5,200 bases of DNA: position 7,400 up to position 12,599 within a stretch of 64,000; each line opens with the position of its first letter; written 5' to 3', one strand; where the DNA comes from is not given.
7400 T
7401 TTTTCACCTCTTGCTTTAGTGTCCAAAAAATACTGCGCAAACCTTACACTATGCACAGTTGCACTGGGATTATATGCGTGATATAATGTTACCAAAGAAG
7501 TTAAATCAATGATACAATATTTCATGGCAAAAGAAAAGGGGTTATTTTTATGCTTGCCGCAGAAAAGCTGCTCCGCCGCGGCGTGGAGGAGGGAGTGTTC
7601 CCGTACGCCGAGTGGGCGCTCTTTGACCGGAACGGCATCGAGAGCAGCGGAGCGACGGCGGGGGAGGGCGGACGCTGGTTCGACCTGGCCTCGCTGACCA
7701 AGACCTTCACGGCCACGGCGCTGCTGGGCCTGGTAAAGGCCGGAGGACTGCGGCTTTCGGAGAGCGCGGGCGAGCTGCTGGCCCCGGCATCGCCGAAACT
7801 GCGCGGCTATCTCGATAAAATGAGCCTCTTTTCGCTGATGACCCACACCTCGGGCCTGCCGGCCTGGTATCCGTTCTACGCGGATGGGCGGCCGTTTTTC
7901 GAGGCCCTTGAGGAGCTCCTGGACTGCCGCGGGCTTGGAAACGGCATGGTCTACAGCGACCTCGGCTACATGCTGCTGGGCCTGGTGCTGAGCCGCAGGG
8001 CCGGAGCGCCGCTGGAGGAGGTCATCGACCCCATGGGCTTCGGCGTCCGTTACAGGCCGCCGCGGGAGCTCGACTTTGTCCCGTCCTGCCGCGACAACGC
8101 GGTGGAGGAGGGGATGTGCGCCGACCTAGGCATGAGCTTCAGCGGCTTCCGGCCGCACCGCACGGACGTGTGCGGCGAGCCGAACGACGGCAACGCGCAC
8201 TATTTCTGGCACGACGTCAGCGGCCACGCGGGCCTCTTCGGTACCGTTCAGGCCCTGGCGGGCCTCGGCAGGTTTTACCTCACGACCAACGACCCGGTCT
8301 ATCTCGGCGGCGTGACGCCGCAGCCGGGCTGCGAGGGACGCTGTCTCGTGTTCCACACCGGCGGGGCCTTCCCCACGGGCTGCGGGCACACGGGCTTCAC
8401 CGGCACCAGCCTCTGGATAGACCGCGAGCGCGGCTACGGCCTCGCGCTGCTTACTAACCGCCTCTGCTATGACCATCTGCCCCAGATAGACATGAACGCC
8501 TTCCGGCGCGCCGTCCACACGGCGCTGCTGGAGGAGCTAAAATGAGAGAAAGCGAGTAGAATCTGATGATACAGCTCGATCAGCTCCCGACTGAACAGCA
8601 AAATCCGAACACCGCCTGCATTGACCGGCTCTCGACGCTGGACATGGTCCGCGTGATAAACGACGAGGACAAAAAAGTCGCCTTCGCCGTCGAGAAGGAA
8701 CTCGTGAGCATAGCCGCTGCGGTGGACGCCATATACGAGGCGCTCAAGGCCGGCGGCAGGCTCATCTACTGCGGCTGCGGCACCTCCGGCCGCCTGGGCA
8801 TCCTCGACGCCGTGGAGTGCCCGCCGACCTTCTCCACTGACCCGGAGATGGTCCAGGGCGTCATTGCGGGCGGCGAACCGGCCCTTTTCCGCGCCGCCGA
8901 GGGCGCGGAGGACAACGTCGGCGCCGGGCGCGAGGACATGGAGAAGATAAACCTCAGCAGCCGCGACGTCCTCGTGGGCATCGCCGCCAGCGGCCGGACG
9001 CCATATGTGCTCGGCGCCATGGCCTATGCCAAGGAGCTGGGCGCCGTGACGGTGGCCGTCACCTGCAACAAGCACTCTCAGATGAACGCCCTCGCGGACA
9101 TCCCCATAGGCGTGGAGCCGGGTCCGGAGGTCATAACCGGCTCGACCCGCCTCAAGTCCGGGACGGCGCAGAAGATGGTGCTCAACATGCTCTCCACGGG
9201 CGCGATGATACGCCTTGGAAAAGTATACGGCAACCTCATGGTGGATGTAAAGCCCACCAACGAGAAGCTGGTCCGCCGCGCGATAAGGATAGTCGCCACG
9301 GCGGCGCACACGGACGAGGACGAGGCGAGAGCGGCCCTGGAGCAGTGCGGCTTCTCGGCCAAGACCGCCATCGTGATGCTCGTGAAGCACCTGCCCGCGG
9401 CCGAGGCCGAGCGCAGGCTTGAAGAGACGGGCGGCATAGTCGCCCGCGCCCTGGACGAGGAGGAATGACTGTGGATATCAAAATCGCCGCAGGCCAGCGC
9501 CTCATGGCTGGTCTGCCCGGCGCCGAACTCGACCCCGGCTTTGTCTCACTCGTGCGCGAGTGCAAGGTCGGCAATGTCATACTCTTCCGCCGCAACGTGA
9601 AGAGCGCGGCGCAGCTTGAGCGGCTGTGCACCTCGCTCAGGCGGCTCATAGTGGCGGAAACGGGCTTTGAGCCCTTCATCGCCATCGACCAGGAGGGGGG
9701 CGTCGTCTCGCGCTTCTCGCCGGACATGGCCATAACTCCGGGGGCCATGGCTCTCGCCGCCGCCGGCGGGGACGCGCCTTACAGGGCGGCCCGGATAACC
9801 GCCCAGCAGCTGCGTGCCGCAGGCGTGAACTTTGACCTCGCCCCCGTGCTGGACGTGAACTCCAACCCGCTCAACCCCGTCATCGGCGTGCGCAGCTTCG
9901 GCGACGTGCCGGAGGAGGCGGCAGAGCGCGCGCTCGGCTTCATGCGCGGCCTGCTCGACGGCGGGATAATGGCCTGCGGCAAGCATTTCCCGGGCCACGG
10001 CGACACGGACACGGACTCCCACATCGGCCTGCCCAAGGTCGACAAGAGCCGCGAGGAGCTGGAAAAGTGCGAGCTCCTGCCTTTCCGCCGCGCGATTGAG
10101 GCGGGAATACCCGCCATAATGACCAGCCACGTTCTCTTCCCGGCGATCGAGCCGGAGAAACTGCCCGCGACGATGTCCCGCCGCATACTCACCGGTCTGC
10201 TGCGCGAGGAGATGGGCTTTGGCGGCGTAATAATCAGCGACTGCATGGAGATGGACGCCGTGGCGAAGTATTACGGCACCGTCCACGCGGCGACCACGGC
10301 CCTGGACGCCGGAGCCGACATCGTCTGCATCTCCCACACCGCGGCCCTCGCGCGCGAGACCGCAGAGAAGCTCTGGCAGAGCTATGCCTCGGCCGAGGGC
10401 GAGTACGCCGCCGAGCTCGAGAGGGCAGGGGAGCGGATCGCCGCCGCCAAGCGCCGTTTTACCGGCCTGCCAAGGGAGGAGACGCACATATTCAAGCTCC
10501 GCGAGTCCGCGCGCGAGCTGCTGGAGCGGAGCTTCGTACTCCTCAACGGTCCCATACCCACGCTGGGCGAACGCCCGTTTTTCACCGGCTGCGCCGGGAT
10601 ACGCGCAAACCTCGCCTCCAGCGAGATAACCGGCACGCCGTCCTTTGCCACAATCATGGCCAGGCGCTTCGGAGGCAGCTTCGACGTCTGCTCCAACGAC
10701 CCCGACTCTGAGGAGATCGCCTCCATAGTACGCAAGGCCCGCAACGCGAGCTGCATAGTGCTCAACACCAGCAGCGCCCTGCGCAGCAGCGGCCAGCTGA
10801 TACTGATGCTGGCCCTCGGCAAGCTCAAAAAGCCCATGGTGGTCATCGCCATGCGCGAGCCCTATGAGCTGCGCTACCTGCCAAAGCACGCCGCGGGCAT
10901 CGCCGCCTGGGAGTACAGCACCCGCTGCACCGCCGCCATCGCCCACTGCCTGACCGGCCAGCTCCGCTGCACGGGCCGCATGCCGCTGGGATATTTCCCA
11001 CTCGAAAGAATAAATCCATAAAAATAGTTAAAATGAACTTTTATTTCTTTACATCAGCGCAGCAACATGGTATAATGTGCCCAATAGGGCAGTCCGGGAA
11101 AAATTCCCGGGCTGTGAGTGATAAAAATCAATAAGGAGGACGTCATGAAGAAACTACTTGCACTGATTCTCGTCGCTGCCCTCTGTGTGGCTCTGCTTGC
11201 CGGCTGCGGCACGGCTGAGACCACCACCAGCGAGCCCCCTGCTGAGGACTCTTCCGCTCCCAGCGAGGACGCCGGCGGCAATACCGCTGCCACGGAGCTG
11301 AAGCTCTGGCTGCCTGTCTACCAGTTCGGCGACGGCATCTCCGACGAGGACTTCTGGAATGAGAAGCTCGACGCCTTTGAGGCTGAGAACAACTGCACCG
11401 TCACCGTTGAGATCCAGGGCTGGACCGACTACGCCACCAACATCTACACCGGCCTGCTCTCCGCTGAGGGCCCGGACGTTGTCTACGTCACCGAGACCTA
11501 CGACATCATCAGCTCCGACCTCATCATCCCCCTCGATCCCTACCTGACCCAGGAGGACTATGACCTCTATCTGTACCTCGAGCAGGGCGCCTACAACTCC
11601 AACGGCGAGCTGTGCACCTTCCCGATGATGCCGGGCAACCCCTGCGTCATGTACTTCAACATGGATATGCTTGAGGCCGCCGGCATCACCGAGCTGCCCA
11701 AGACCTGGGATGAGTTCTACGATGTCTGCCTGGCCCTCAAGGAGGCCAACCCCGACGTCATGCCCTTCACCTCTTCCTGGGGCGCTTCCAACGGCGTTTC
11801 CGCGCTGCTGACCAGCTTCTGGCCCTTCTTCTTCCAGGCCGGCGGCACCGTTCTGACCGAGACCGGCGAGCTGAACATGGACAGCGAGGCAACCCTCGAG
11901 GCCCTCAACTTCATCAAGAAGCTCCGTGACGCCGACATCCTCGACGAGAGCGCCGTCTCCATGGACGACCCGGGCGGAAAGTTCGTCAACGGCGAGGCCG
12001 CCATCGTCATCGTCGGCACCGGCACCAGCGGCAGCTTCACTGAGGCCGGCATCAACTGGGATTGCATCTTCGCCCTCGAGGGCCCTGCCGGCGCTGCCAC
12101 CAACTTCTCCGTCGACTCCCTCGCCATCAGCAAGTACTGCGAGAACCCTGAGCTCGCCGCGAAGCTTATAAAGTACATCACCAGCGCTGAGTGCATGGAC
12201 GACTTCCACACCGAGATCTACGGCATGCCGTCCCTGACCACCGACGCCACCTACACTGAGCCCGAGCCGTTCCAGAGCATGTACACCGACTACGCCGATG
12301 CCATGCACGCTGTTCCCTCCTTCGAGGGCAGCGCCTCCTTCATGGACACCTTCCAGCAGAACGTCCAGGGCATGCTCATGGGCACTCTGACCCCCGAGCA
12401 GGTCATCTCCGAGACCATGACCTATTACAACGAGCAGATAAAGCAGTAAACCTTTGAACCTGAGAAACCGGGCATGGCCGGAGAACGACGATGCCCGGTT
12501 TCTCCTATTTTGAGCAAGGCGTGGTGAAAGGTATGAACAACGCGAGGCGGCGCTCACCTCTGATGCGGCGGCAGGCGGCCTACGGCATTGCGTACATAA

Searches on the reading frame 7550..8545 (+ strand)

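Call 78: search_protein_families(library=pfam, proteins=[window:7550-8545:+], max_evalue=0.00001)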
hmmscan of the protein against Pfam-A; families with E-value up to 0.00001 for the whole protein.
window:7550-8545:+ (331 aa): 1 family
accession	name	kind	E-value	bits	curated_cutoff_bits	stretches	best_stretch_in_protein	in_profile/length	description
PF00144.29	Beta-lactamase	-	4.4e-26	92.3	27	2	41-159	47-168/329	Beta-lactamase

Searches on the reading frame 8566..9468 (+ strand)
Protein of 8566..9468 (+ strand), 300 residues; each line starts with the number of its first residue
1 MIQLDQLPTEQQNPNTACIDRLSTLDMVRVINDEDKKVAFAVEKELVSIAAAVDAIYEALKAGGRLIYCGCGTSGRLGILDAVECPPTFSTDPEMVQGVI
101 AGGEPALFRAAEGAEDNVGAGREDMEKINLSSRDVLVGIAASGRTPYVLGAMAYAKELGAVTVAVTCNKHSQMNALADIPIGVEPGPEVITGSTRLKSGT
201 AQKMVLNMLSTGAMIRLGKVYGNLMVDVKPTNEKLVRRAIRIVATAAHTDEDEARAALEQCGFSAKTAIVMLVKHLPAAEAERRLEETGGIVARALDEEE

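Call 78: search_protein_families(library=pfam, proteins=[window:8566-9468:+], max_evalue=0.00001)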
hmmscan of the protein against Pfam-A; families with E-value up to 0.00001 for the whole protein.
window:8566-9468:+ (300 aa): 5 families
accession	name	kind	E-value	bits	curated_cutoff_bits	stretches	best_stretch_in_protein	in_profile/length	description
PF22645.1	GKRP_SIS_N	-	7.4e-23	80.9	27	1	49-155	2-112/113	Glucokinase regulatory protein N-terminal SIS domain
PF13580.11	SIS_2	-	2.4e-14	54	27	1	41-166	13-137/138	SIS domain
PF01380.27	SIS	-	3.4e-09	37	25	1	125-209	45-128/131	SIS domain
PF22198.1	GKRP_SIS_2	-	5e-08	33.4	27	1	49-108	7-66/191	Glucokinase regulatory protein, second SIS domain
PF20741.3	GKRP-like_C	-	8.6e-08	33.1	27.7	1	223-260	2-39/100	C-terminal lid domain of glucokinase regulatory protein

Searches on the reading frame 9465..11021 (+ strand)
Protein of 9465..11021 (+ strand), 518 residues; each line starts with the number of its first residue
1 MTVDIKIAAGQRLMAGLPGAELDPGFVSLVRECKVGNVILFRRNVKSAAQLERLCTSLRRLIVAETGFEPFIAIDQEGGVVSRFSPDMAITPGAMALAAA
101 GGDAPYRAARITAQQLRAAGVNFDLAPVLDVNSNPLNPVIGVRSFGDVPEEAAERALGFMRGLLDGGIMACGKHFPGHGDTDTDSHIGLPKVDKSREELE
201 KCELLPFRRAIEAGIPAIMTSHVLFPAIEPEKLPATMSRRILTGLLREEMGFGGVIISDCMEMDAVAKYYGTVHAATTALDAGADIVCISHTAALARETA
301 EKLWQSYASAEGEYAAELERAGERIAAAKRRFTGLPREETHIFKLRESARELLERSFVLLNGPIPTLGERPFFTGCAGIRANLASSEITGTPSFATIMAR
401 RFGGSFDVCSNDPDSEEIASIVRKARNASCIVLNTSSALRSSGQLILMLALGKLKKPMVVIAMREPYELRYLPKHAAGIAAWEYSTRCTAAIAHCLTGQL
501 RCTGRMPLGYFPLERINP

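Call 78: search_protein_families(library=pfam, proteins=[window:9465-11021:+], max_evalue=0.00001)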
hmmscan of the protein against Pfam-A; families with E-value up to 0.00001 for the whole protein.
window:9465-11021:+ (518 aa): 1 family
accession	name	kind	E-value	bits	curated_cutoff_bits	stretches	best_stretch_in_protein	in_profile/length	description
PF00933.27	Glyco_hydro_3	-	3.8e-72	243.8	27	1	28-296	22-288/316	Glycosyl hydrolase family 3 N terminal domain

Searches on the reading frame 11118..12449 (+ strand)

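Call 78: search_protein_families(library=pfam, proteins=[window:11118-12449:+], max_evalue=0.00001)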
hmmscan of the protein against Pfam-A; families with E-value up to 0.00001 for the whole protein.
window:11118-12449:+ (443 aa): 2 families
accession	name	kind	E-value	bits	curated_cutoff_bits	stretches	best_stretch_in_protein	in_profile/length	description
PF01547.30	SBP_bac_1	-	2e-36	127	26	1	77-358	5-304/307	Bacterial extracellular solute-binding protein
PF13416.11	SBP_bac_8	-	5.6e-26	92.4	27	1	85-378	4-266/279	Bacterial extracellular solute-binding protein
